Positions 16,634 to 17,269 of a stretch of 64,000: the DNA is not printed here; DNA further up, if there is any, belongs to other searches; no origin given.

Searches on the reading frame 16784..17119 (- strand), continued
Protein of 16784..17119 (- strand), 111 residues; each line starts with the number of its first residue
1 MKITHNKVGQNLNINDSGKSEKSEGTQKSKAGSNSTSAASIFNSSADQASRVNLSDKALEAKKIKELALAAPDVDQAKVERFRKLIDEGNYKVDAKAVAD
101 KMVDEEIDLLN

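Call 29: find_related_loci(query=A1, collection=metagenome_contigs, flank=6000)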
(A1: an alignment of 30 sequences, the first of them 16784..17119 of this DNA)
Query A1 (111 aa) in metagenome_contigs; peptide patterns used: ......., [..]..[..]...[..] (x = any residue, [..] = any of these).
600 stretches matched a pattern (row limit reached: there are more); 98 encode a relative of the query (tblastn E <= 1e-3); the best 80 are kept; 80 distinct loci.
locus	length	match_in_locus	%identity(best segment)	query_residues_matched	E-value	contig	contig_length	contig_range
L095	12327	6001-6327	70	1-111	4e-47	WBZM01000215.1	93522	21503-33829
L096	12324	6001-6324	59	1-107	5e-40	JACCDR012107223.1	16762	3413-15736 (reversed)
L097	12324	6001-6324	62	1-109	1e-38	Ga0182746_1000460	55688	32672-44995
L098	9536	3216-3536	63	1-110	1e-37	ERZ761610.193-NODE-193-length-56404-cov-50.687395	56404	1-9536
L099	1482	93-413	58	1-107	2e-37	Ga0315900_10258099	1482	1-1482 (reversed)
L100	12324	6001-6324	60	1-110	8e-37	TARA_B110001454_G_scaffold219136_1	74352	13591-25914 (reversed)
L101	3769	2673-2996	56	1-108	1e-36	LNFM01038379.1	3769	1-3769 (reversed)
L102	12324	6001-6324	58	1-109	1e-36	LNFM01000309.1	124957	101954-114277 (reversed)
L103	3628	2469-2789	59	1-110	3e-36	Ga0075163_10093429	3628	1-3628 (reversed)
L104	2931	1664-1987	57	1-107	6e-36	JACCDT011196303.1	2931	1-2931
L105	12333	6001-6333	58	1-110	1e-35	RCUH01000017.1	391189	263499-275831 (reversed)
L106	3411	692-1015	58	1-111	2e-35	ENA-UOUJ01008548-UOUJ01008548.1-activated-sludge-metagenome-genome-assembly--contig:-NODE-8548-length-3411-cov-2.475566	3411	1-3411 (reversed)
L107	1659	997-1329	58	1-107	2e-35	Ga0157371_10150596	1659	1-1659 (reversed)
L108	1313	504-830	56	1-107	2e-35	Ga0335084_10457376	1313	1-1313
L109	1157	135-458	57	1-111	1e-35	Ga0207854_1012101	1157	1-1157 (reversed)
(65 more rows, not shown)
